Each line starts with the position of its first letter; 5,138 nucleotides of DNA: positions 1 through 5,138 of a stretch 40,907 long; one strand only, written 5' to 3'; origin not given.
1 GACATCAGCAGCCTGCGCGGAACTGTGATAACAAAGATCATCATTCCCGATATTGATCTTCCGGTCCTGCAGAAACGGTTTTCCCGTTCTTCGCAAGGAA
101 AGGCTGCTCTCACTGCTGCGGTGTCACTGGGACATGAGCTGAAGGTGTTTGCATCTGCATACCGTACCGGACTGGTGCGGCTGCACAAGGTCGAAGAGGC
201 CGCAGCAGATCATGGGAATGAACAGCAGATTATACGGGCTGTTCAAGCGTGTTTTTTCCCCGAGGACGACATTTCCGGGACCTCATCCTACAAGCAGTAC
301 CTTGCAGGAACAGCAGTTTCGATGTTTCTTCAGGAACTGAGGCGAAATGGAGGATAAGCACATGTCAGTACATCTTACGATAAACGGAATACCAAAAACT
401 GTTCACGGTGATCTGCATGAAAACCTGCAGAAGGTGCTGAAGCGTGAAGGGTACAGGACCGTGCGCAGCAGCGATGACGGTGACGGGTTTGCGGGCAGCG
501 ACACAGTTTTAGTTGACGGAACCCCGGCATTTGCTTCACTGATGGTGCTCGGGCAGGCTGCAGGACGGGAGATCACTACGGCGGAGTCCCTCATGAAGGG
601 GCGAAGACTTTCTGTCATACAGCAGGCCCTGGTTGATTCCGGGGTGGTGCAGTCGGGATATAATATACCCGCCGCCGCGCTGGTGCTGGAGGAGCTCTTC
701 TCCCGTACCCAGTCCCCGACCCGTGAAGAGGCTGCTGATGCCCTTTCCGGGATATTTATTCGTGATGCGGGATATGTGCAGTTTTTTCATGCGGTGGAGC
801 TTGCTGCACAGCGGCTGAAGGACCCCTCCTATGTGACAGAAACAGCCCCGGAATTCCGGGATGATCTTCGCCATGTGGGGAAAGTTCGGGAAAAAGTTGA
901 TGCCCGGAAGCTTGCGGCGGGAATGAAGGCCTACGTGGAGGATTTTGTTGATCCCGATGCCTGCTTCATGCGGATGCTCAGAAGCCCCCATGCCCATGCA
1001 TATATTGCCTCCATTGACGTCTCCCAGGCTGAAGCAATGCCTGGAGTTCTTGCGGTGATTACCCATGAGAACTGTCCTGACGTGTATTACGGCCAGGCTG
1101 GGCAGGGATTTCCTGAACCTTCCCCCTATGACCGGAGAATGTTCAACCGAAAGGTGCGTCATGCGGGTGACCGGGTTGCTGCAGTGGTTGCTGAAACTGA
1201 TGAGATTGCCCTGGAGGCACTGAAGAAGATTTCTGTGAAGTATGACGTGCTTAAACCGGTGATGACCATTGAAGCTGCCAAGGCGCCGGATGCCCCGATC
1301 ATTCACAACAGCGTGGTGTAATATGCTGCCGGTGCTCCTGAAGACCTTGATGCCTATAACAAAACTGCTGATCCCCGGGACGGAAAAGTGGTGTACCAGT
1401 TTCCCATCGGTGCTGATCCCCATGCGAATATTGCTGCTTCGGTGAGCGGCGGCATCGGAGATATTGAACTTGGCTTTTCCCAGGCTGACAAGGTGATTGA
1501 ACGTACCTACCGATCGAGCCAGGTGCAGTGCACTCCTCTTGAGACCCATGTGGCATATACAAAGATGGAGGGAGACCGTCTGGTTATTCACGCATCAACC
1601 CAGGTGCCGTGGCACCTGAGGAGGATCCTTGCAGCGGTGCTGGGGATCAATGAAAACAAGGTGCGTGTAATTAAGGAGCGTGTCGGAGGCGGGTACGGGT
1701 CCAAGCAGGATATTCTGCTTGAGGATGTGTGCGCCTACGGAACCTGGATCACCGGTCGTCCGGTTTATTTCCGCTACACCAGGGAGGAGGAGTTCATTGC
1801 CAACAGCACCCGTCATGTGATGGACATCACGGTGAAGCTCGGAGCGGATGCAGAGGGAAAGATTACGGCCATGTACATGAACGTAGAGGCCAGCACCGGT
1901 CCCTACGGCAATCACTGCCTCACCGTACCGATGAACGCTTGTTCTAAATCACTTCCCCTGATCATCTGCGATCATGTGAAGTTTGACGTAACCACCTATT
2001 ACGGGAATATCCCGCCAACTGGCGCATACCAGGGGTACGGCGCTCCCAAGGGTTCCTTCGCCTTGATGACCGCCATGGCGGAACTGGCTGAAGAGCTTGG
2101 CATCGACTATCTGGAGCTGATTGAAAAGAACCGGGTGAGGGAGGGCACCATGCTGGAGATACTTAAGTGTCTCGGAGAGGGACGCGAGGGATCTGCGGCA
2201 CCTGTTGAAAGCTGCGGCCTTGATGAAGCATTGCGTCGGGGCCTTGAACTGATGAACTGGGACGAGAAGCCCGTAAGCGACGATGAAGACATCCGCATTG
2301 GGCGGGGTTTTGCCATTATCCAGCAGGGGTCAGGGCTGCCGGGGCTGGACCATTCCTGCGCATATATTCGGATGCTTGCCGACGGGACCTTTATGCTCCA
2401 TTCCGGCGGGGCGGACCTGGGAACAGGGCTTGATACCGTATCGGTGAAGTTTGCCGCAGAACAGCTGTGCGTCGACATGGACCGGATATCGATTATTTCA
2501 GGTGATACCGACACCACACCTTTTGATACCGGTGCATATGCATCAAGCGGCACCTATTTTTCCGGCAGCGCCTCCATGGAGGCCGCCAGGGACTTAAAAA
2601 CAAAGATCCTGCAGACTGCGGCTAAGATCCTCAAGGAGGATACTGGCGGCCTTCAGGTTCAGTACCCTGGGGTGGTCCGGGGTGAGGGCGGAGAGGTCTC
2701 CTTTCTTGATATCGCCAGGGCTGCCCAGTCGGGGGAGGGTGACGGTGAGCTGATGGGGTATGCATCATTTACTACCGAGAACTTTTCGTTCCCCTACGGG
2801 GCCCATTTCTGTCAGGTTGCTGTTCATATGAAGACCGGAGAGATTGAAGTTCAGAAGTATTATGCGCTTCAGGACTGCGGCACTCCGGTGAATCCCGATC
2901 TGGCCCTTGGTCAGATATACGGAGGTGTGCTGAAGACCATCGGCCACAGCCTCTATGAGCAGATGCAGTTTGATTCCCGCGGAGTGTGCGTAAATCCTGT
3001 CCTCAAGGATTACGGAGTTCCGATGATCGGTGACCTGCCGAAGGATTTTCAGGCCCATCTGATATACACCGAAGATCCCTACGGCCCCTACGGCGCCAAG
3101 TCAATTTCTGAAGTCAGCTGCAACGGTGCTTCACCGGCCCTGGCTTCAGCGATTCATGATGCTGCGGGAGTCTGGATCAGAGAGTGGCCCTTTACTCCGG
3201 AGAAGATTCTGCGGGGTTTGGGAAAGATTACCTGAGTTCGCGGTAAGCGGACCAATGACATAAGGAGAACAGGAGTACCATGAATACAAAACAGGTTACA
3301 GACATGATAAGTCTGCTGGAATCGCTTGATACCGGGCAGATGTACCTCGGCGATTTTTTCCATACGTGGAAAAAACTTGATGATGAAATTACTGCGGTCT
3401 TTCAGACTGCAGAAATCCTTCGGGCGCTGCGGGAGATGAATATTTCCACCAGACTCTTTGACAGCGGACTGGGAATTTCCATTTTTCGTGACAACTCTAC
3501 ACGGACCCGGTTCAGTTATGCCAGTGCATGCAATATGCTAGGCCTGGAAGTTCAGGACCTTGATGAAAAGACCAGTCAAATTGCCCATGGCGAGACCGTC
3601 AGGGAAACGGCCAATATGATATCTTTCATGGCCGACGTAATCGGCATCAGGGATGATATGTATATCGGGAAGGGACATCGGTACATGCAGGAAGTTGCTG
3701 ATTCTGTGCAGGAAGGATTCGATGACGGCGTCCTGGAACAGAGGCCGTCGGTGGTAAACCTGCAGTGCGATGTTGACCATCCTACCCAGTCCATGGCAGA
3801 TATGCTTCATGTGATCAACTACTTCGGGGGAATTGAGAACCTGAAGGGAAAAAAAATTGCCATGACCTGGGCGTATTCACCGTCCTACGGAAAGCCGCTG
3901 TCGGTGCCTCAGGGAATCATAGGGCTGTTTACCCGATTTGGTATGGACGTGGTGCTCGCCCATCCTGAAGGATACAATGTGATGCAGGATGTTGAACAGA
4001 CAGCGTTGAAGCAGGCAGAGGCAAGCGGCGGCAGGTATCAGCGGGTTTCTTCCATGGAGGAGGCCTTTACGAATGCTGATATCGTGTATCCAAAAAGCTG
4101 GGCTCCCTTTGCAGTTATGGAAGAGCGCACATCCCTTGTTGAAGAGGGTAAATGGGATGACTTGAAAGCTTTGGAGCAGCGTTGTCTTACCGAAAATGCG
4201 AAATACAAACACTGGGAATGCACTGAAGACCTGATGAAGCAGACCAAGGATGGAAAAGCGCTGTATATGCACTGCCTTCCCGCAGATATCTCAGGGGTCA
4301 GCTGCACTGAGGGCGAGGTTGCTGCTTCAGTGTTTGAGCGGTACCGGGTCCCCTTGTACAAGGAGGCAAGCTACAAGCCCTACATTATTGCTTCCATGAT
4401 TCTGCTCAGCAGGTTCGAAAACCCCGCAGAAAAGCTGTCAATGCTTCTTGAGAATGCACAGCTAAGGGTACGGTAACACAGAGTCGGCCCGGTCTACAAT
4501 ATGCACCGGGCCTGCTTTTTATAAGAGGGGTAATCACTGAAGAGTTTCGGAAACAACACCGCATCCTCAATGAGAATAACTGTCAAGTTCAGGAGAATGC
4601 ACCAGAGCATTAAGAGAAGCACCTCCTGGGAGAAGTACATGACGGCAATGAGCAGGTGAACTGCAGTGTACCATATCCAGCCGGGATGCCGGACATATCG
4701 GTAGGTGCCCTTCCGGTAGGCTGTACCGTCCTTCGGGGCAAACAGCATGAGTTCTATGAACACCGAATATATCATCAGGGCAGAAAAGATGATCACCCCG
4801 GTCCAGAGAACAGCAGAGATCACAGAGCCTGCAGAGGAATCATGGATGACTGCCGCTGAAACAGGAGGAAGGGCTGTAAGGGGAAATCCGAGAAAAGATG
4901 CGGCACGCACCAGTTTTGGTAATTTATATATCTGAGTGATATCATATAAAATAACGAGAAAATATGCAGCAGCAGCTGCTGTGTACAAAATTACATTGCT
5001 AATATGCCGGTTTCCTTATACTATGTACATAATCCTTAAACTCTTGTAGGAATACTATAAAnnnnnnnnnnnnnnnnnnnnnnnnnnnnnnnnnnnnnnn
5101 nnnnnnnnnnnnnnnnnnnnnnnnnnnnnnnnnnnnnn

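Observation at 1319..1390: A single in-frame TAA splits an otherwise intact XdhD-type molybdenum hydroxylase gene of about 957 codons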

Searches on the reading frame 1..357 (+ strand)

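Call 5: search_protein_families(library=pfam, proteins=[window:1-357:+])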
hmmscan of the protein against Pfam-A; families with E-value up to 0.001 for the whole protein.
window:1-357:+ (118 aa): 0 families

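Call 6: search_protein_families(library=ncbifam, proteins=[window:1-357:+])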
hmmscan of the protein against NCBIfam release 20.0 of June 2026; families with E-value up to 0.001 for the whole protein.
window:1-357:+ (118 aa): 1 family
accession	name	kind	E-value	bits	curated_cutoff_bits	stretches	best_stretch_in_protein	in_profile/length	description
TIGR03312.1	Se_sel_red_FAD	hypoth_equivalog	2.5e-13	49.8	241.5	1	4-113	142-250/257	molybdopterin-dependent oxidoreductase FAD-binding subunit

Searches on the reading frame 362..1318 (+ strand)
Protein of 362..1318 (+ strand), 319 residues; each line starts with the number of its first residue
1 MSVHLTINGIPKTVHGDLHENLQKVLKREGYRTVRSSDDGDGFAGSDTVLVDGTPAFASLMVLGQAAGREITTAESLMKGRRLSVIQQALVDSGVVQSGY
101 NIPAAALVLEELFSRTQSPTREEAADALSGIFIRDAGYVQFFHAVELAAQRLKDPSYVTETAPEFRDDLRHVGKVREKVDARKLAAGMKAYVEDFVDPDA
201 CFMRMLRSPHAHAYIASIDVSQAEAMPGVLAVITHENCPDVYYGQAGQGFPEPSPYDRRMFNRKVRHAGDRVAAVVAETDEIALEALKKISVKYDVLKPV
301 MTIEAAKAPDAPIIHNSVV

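Call 13: find_homologous_proteins(query=window:362-1318:+, max_evalue=1e-30)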
Query window:362-1318:+ (319 aa): 232 proteins with E <= 1e-30 among 5146 candidates; the best 120 are listed.
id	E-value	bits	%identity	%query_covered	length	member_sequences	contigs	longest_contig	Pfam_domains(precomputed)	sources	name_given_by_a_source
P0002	1.0e-125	437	60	99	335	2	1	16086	PF01799.26,PF01315.28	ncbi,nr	ncbi:MAG: molybdopterin-dependent oxidoreductase Mo/Fe-S-binding subunit, partial [Spirochaetales ba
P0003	6.8e-113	395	58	100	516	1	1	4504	PF02738.24,PF01799.26,PF01315.28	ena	-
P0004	8.8e-111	388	58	99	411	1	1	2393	PF02738.24,PF01799.26,PF01315.28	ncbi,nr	ncbi:MAG TPA: molybdopterin cofactor-binding domain-containing protein, partial [Spirochaetia bacter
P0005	7.3e-110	385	57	99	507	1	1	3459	PF02738.24,PF01799.26,PF01315.28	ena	-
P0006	9.4e-110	385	57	99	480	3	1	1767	PF02738.24,PF01799.26,PF01315.28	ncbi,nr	ncbi:MAG: molybdopterin-dependent oxidoreductase, partial [Spirochaetales bacterium]|nr:molybdopteri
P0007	3.8e-109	383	55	99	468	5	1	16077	PF02738.24,PF01799.26,PF00111.33,PF13085.12,PF01315.28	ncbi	ncbi:MAG: molybdopterin cofactor-binding domain-containing protein, partial [Desulfobacterales bacte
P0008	7.2e-109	382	56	100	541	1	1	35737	PF01799.26,PF00111.33,PF01315.28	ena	-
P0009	2.2e-108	380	55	99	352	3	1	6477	PF01799.26,PF00111.33,PF01315.28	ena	-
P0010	4.8e-108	379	57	99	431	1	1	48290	PF01799.26,PF01315.28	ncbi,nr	ncbi:4-hydroxybenzoyl-CoA reductase subunit alpha [Edwardsiella tarda]|nr:4-hydroxybenzoyl-CoA reduc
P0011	6.4e-108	379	56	100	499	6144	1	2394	PF02738.24,PF01799.26,PF01315.28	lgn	-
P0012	1.1e-107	378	56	100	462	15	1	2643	PF02738.24,PF01799.26,PF01315.28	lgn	-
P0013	2.6e-107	377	57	99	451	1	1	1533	PF02738.24,PF01799.26,PF01315.28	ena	-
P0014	2.7e-107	376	54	99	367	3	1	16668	PF01799.26,PF01315.28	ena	-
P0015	3.1e-107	376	57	100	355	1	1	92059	PF01799.26,PF01315.28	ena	-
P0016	4.1e-107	376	56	99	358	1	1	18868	PF01799.26,PF01315.28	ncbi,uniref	ncbi:MAG: 2Fe-2S iron-sulfur cluster-binding protein, partial [Photobacterium frigidiphilum]|uniref:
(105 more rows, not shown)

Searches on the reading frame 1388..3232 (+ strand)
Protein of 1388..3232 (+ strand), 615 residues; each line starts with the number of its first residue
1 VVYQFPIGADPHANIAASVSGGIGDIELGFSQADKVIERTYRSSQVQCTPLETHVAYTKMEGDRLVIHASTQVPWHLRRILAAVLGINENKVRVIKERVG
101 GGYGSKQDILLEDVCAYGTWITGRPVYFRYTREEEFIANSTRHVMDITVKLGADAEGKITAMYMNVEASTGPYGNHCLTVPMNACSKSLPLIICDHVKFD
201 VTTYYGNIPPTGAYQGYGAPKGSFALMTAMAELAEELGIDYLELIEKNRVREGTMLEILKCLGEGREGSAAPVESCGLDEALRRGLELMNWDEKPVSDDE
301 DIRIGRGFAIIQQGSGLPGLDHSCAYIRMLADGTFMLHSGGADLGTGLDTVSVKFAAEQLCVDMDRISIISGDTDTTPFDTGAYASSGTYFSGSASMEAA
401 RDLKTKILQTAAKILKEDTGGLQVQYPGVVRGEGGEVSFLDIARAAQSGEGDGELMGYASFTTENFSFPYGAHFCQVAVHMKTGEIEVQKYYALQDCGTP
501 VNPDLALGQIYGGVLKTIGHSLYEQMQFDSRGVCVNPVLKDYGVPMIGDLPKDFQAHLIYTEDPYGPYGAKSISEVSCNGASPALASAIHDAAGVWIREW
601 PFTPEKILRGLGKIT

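Call 17: find_encoding_contigs(protein=window:1388-3232:+, flank=5000, max_places=10)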
Protein window:1388-3232:+ (615 aa): no gene with exactly this product is on record in the collection.

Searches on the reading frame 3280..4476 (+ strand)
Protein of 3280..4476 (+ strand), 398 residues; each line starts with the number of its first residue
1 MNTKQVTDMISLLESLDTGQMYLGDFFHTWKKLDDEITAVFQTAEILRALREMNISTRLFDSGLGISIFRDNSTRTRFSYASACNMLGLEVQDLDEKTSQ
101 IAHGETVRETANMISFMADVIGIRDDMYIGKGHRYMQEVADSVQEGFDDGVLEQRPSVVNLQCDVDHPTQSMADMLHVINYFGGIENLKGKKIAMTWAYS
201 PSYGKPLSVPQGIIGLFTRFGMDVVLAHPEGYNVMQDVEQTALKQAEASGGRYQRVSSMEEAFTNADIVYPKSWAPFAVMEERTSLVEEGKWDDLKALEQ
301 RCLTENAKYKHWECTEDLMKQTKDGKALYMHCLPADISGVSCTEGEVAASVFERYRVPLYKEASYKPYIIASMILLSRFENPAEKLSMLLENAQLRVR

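Call 5: search_protein_families(library=pfam, proteins=[window:3280-4476:+])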
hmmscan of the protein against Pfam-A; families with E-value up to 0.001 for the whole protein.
window:3280-4476:+ (398 aa): 2 families
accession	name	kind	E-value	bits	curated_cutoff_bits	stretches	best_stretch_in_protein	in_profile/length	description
PF02729.26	OTCace_N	-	2.7e-26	92.9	29.9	1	29-178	6-146/148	Aspartate/ornithine carbamoyltransferase, carbamoyl-P binding domain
PF00185.30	OTCace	-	2.2e-17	64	29.4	1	214-374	20-154/157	Aspartate/ornithine carbamoyltransferase, Asp/Orn binding domain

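Call 6: search_protein_families(library=ncbifam, proteins=[window:3280-4476:+])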
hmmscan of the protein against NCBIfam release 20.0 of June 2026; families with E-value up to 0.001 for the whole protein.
window:3280-4476:+ (398 aa): 15 families
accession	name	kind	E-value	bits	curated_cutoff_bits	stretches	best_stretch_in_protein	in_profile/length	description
TIGR03316.1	ygeW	equivalog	6.8e-222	736.3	500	1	7-395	2-390/391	knotted carbamoyltransferase YgeW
NF005538.0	PRK07200.1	equivalog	3.1e-219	727.8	453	1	4-397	2-395/396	knotted carbamoyltransferase YgeW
NF003384.0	PRK04523.1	equivalog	1e-34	120.1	288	1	28-334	8-295/336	N-acetylornithine carbamoyltransferase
TIGR00658.1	orni_carb_tr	equivalog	1.6e-34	119.5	280.85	1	31-374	8-299/304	ornithine carbamoyltransferase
NF001986.0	PRK00779.1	subfamily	2.2e-32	112.4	306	1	25-364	7-290/307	ornithine carbamoyltransferase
TIGR04384.1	putr_carbamoyl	exception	8.3e-29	100.7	500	1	26-364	2-293/330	putrescine carbamoyltransferase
TIGR00670.1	asp_carb_tr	equivalog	2.7e-22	79.2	236.95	1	35-270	12-222/304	aspartate carbamoyltransferase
NF002032.1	PRK00856.1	equivalog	1.2e-21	77.2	263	1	34-270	11-214/297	aspartate carbamoyltransferase catalytic subunit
NF003286.0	PRK04284.1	subfamily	8.9e-20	71.1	515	1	39-356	22-293/332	ornithine carbamoyltransferase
NF011380.0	PRK14805.1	equivalog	1e-17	64.2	421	1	66-337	42-265/302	ornithine carbamoyltransferase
NF002470.0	PRK01713.1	equivalog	2.3e-15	56.9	545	1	68-338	52-280/334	ornithine carbamoyltransferase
NF006046.0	PRK08192.1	equivalog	7.3e-15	55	512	1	34-272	16-234/339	aspartate carbamoyltransferase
NF009213.0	PRK12562.1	subfamily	6.6e-11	42.2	559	1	33-336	16-278/334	ornithine carbamoyltransferase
NF008853.0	PRK11891.1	equivalog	1e-10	40.9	560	1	35-271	100-315/430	aspartate carbamoyltransferase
NF011379.0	PRK14804.1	equivalog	7.7e-05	22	373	1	54-279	36-232/311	ornithine carbamoyltransferase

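Call 16: find_encoding_contigs(protein=window:3280-4473:+, flank=5000, max_places=10)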
Protein window:3280-4473:+ (398 aa): no gene with exactly this product is on record in the collection.

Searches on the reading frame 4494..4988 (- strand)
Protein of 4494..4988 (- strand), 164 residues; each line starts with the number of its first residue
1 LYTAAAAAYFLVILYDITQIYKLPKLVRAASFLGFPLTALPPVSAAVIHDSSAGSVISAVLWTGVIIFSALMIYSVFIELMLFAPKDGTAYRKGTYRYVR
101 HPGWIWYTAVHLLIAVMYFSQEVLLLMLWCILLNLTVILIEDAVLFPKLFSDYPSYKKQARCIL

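Call 5: search_protein_families(library=pfam, proteins=[window:4494-4988:-])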
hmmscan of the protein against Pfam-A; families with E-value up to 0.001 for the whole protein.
window:4494-4988:- (164 aa): 2 families
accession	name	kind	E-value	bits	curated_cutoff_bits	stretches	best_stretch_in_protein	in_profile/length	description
PF04191.18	PEMT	-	8.2e-05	23.4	25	1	59-144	12-97/105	Phospholipid methyltransferase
PF04140.19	ICMT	-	0.00014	22.7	24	1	68-136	17-82/95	Isoprenylcysteine carboxyl methyltransferase (ICMT) family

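Call 6: search_protein_families(library=ncbifam, proteins=[window:4494-4988:-])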
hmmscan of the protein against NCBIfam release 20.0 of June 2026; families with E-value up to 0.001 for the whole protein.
window:4494-4988:- (164 aa): 0 families
